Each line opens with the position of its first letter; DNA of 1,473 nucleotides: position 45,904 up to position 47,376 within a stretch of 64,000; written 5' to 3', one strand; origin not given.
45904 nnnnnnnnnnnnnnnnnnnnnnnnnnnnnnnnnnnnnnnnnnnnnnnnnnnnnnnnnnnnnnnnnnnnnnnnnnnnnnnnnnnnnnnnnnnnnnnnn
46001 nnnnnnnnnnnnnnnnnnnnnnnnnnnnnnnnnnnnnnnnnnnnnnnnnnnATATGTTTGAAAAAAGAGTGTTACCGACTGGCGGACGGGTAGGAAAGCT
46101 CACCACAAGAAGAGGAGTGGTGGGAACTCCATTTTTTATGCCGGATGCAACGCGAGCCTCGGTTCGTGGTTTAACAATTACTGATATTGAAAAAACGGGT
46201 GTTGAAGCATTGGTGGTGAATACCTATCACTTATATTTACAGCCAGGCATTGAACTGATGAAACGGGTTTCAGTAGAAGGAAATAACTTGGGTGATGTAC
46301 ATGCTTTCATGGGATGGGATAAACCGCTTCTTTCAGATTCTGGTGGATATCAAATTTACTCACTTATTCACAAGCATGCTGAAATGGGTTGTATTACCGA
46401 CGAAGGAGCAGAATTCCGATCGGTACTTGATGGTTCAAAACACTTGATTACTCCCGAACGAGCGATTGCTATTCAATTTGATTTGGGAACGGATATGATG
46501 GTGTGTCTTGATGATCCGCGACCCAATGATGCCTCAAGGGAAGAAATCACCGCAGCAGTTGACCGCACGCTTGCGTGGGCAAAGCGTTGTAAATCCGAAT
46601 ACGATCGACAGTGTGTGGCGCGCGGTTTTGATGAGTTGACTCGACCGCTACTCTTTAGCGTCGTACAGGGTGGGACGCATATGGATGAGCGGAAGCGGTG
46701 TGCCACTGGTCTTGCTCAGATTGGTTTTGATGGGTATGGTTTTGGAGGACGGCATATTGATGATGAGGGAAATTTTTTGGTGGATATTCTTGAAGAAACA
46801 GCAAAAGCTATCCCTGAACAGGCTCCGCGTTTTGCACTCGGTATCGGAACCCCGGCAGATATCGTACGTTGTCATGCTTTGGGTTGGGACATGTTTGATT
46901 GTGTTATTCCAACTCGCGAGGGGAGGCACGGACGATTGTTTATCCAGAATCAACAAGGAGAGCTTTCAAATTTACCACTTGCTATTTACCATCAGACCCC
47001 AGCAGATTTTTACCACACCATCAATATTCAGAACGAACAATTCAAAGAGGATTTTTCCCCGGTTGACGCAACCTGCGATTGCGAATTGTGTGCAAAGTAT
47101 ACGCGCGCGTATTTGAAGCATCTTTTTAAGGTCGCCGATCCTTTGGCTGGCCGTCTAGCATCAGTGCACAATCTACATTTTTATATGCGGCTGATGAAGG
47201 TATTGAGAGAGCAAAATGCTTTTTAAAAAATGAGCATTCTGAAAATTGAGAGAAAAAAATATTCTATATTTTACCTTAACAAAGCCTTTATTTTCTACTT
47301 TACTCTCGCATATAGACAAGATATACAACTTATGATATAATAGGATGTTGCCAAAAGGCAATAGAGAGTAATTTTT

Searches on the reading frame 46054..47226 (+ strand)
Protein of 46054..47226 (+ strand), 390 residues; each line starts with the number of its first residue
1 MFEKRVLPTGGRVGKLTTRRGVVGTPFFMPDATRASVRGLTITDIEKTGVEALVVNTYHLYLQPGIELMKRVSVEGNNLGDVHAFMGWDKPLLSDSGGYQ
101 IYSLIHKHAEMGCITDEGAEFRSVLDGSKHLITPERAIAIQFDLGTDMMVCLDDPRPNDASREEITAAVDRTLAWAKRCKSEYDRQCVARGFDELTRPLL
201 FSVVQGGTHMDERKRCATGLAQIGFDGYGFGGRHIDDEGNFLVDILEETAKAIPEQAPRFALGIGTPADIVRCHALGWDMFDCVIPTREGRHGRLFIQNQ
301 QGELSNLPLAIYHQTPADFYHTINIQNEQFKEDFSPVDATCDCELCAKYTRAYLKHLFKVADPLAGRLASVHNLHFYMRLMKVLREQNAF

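Call 84: search_protein_families(library=pfam, proteins=[window:46054-47226:+], max_evalue=0.00001)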
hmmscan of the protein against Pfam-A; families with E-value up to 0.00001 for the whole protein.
window:46054-47226:+ (390 aa): 1 family
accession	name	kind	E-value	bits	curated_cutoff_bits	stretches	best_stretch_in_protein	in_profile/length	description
PF01702.25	TGT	-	1.1e-112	377.1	26.3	1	11-386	3-337/357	Queuine tRNA-ribosyltransferase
